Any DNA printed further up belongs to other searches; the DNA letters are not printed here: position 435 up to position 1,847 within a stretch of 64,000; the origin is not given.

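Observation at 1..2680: Compact SPT-like / GNAT-like / SDR-reductase operon: candidate bacterial ceramide- or capnoid-type lipid pathway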

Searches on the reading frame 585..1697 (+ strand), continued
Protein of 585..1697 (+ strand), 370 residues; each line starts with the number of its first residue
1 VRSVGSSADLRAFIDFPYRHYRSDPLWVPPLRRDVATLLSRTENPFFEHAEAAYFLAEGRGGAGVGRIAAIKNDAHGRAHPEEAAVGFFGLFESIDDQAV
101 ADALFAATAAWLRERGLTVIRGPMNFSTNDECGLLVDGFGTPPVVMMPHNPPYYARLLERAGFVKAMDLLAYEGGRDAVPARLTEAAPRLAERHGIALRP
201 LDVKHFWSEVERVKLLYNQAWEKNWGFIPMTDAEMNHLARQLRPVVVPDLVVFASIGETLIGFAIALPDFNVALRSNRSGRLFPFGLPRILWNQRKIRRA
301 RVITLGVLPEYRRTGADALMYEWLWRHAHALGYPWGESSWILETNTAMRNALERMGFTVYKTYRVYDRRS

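Call 51: fold_search(model_id=the predicted structure, library=pdb)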
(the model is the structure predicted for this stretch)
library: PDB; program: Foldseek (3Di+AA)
matches with E <= 10: 787; with E <= 0.001: 193
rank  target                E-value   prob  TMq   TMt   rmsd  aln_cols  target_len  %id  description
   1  5kf1_A                7.9e-12  1.00  0.60  0.69   5.9       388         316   13  X-ray structure of a glucosamine N-Acetyltransferase from Clostridium acetobutylicum, apo form, pH 5 (released 2016-07-06)
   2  2wpw_A                1.2e-11  1.00  0.56  0.62   6.4       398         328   14  Tandem GNAT protein from the clavulanic acid biosynthesis pathway (without AcCoA) (released 2009-12-29)
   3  5kga_A                2.2e-11  1.00  0.61  0.70   6.1       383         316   12  X-ray structure of a glucosamine N-Acetyltransferase from Clostridium acetobutylicum, mutant D287N, in complex with N- (released 2016-07-06)
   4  2wpw_C                2.2e-11  1.00  0.56  0.63   6.4       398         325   14  Tandem GNAT protein from the clavulanic acid biosynthesis pathway (without AcCoA) (released 2009-12-29)
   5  5kf2                  3.3e-11  1.00  0.59  0.67   6.0       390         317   12  X-ray structure of a glucosamine N-Acetyltransferase from Clostridium acetobutylicum, apo form, pH 8 (released 2016-07-06)
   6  2wpw_B                4.4e-11  1.00  0.55  0.62   6.5       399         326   14  Tandem GNAT protein from the clavulanic acid biosynthesis pathway (without AcCoA) (released 2009-12-29)
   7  5kgh_A                4.7e-11  1.00  0.60  0.69   5.8       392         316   12  X-ray structure of a glucosamine N-Acetyltransferase from Clostridium acetobutylicum, mutant Y297F (released 2016-07-06)
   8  5kgh_B                5.0e-11  1.00  0.58  0.67   6.2       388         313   13  X-ray structure of a glucosamine N-Acetyltransferase from Clostridium acetobutylicum, mutant Y297F (released 2016-07-06)
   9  7q3a_A                8.8e-11  1.00  0.60  0.64   5.7       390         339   12  Crystal structure of MAB_4324 a tandem repeat GNAT from Mycobacterium abscessus (released 2022-05-04)
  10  5kf1_B                1.5e-10  1.00  0.59  0.69   6.4       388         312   12  X-ray structure of a glucosamine N-Acetyltransferase from Clostridium acetobutylicum, apo form, pH 5 (released 2016-07-06)
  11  2c27                  2.2e-10  1.00  0.56  0.68   5.7       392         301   15  The Structure of Mycothiol Synthase in Complex with des- AcetylMycothiol and CoenzymeA. (released 2005-12-01)
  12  4zm6_A                3.9e-10  1.00  0.58  0.28   6.3       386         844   13  A unique GCN5-related glucosamine N-acetyltransferase region exist in the fungal multi-domain GH3 beta-N-acetylglucosa (released 2015-12-09)
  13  7q3a_B                3.9e-10  1.00  0.60  0.65   5.6       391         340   12  Crystal structure of MAB_4324 a tandem repeat GNAT from Mycobacterium abscessus (released 2022-05-04)
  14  2wpx_A                5.8e-10  1.00  0.56  0.62   6.7       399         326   14  Tandem GNAT protein from the clavulanic acid biosynthesis pathway (with AcCoA) (released 2009-12-29)
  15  6wqb                  1.5e-09  1.00  0.40  0.48   7.9       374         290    9  Crystal structure of VipF from Legionella hackeliae in complex with acetyl-CoA (released 2021-11-10)
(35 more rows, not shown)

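Call 62: search_solved_structures(query=L086:416-1309:+, max_evalue=1e-8)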
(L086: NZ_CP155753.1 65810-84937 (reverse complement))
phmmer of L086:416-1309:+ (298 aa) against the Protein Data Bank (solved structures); distinct sequences matched with E-value up to 1e-8: 8.
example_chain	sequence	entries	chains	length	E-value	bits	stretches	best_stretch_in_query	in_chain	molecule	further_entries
9g83_P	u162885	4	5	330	1.1e-20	77.2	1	2-250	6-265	NAD-dependent epimerase/dehydratase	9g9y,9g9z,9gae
4id9_A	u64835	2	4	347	2.3e-13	53.2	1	3-107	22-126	SHORT-CHAIN DEHYDROGENASE/REDUCTASE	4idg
3wj7_A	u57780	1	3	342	9.1e-12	48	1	3-110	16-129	Putative oxidoreductase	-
5l3z_A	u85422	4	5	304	3.6e-11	46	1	3-229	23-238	polyketide ketoreductase SimC7 | SimC7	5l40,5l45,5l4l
8r2j_A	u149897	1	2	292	1.3e-10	44.1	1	3-222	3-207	NmrA family transcriptional regulator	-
8b9z_P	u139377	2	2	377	4e-09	39.3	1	2-150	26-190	NADH dehydrogenase (Ubiquinone) 39 kDa subunit, isoform A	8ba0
7b0n_P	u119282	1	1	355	7.7e-09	38.4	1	4-232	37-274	Epimerase domain-containing protein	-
6gcs_E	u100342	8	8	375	8.9e-09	38.1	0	4-232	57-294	NUEM SUBUNIT | Subunit NUEM of NADH:Ubiquinone Oxidoreductase (Complex I) | NADH-ubiquinone oxidoreductase 40 kDa subunit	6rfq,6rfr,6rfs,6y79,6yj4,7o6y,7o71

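Call 68: find_encoding_contigs(protein=P0055, flank=8000, max_places=2)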
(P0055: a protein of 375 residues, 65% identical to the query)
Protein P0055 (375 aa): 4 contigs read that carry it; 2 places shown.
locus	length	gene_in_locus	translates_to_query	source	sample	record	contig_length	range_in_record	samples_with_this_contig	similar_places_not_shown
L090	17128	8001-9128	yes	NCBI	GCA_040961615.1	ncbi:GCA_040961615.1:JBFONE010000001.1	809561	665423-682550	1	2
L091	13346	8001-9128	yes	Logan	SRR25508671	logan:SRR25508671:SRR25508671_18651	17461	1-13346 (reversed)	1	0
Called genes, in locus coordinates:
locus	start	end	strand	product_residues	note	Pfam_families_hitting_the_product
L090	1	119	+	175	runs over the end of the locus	-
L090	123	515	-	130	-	-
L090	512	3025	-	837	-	PF05547:Peptidase_M6, PF18998:Flg_new_2, PF05345:He_PIG (weak)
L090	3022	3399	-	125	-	-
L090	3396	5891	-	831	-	PF05547:Peptidase_M6, PF05345:He_PIG (weak)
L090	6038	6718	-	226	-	PF01569:PAP2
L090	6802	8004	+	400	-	PF00155:Aminotran_1_2, PF01212:Beta_elim_lyase (weak)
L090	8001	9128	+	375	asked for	-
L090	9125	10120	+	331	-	PF01073:3Beta_HSD, PF01370:Epimerase, PF04321:RmlD_sub_bind, PF05368:NmrA, PF07993:NAD_binding_4, PF13460:NAD_binding_10, PF16363:GDP_Man_Dehyd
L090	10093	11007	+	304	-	PF14378:PAP2_3, PF01569:PAP2 (weak)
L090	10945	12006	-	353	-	-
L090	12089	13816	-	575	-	PF03704:BTAD, PF13191:AAA_16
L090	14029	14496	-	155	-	PF00127:Copper-bind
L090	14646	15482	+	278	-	-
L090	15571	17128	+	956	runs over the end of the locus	PF00069:Pkinase, PF07714:PK_Tyr_Ser-Thr, PF13428:TPR_14 (faint), PF07719:TPR_2 (faint), PF13174:TPR_6 (faint), PF13414:TPR_11 (faint)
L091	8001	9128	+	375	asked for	-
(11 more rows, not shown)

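Call 69: find_encoding_contigs(protein=P0033, flank=8000, max_places=2)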
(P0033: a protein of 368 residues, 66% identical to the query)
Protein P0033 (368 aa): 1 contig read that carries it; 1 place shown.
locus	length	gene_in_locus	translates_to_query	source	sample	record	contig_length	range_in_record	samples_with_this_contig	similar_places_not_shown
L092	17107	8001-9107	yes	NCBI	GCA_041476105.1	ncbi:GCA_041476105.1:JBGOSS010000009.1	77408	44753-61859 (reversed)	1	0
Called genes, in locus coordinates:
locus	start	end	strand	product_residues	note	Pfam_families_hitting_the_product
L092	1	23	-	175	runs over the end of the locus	PF05163:DinB (weak), PF12867:DinB_2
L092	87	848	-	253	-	-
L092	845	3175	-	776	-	PF26549:Tricorn_N, PF07676:PD40 (weak), PF00930:DPPIV_N, PF02129:Peptidase_S15, PF20434:BD-FAE (weak), PF00326:Peptidase_S9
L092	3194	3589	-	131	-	-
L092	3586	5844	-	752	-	PF05547:Peptidase_M6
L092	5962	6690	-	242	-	PF01569:PAP2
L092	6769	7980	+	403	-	PF00155:Aminotran_1_2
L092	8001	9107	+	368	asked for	-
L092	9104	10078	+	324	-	PF01073:3Beta_HSD, PF01370:Epimerase, PF04321:RmlD_sub_bind, PF05368:NmrA, PF07993:NAD_binding_4 (weak), PF13460:NAD_binding_10, PF16363:GDP_Man_Dehyd, PF07993:NAD_binding_4 (weak)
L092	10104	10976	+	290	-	PF14378:PAP2_3, PF01569:PAP2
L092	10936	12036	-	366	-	PF07885:Ion_trans_2, PF02254:TrkA_N, PF02080:TrkA_C (weak)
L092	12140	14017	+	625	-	-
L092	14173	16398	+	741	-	PF08487:VIT, PF00092:VWA, PF13519:VWA_2, PF13768:VWA_3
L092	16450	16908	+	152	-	PF04542:Sigma70_r2, PF08281:Sigma70_r4_2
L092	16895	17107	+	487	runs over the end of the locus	PF13490:zf-HC2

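Call 72: search_protein_families(library=pfam, proteins=[L092:10104-10973:+, L090:10093-11004:+, L005:8096-8917:+, L001:7988-8716:-, L092:5962-6687:-], max_evalue=0.01)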
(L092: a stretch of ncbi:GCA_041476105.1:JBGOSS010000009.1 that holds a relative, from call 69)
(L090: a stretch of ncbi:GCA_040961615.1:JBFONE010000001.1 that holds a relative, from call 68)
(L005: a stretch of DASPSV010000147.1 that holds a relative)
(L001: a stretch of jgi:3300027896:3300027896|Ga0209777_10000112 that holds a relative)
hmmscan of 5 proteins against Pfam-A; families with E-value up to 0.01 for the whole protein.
L092:10104-10973:+ (290 aa): 3 families
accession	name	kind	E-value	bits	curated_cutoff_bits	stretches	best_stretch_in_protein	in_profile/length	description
PF14378.12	PAP2_3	-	4.1e-20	72.8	27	1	107-273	15-189/190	PAP2 superfamily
PF01569.27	PAP2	-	7.4e-08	32.6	27.2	1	200-274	47-120/130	PAP2 superfamily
PF14360.12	PAP2_C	-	0.0039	18.2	27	1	215-274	8-71/74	PAP2 superfamily C-terminal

L090:10093-11004:+ (304 aa): 4 families
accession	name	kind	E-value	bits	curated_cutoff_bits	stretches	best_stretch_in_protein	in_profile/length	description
PF14378.12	PAP2_3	-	1.7e-18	67.5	27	1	119-278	21-188/190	PAP2 superfamily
PF01569.27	PAP2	-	2.9e-08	34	27.2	1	216-283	48-123/130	PAP2 superfamily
PF14360.12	PAP2_C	-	0.00095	20.1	27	1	221-280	8-70/74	PAP2 superfamily C-terminal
PF20176.3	DUF6541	-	0.0017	17.1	29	1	15-66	371-420/646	Family of unknown function (DUF6541)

L005:8096-8917:+ (274 aa): 3 families
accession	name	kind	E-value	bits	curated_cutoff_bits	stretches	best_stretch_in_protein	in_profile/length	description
PF14378.12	PAP2_3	-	2.5e-15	57.3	27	1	94-269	5-190/190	PAP2 superfamily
PF01569.27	PAP2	-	0.00071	19.8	27.2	1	200-269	47-120/130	PAP2 superfamily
PF14360.12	PAP2_C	-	0.0085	17.1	27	0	211-269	9-71/74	PAP2 superfamily C-terminal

L001:7988-8716:- (242 aa): 2 families
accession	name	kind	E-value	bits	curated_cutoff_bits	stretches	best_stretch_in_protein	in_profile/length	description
PF01569.27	PAP2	-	4.5e-20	72.2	27.2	1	119-238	3-125/130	PAP2 superfamily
PF14378.12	PAP2_3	-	0.0027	18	27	1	124-230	93-187/190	PAP2 superfamily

L092:5962-6687:- (241 aa): 3 families
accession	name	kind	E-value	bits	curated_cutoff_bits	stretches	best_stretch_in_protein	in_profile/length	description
PF01569.27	PAP2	-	2.7e-22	79.4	27.2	1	119-238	3-125/130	PAP2 superfamily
PF14378.12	PAP2_3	-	8.9e-06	26.1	27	1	108-230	81-187/190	PAP2 superfamily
PF14360.12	PAP2_C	-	0.00051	21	27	1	165-232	8-70/74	PAP2 superfamily C-terminal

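Call 73: search_solved_structures(query=L092:10104-10973:+, max_evalue=1, show_alignments=2)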
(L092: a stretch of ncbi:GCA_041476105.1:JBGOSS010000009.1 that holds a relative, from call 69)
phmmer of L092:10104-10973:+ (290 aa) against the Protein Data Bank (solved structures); distinct sequences matched with E-value up to 1: 0.

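Call 75: search_solved_structures(query=A3, max_evalue=1, show_alignments=2)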
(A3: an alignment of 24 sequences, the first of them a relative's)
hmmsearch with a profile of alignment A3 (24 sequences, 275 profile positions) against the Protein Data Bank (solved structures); distinct sequences matched with E-value up to 1: 3.
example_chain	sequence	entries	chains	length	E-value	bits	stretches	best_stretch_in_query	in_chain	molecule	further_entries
6ebu_A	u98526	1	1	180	0.0041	20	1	211-272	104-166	LpxE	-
9vj3_A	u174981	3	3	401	0.25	14.1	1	189-271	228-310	Inositol phosphorylceramide synthase catalytic subunit AUR1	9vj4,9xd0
9ivc_A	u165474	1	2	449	0.44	13.3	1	189-271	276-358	Inositol phosphorylceramide synthase catalytic subunit AUR1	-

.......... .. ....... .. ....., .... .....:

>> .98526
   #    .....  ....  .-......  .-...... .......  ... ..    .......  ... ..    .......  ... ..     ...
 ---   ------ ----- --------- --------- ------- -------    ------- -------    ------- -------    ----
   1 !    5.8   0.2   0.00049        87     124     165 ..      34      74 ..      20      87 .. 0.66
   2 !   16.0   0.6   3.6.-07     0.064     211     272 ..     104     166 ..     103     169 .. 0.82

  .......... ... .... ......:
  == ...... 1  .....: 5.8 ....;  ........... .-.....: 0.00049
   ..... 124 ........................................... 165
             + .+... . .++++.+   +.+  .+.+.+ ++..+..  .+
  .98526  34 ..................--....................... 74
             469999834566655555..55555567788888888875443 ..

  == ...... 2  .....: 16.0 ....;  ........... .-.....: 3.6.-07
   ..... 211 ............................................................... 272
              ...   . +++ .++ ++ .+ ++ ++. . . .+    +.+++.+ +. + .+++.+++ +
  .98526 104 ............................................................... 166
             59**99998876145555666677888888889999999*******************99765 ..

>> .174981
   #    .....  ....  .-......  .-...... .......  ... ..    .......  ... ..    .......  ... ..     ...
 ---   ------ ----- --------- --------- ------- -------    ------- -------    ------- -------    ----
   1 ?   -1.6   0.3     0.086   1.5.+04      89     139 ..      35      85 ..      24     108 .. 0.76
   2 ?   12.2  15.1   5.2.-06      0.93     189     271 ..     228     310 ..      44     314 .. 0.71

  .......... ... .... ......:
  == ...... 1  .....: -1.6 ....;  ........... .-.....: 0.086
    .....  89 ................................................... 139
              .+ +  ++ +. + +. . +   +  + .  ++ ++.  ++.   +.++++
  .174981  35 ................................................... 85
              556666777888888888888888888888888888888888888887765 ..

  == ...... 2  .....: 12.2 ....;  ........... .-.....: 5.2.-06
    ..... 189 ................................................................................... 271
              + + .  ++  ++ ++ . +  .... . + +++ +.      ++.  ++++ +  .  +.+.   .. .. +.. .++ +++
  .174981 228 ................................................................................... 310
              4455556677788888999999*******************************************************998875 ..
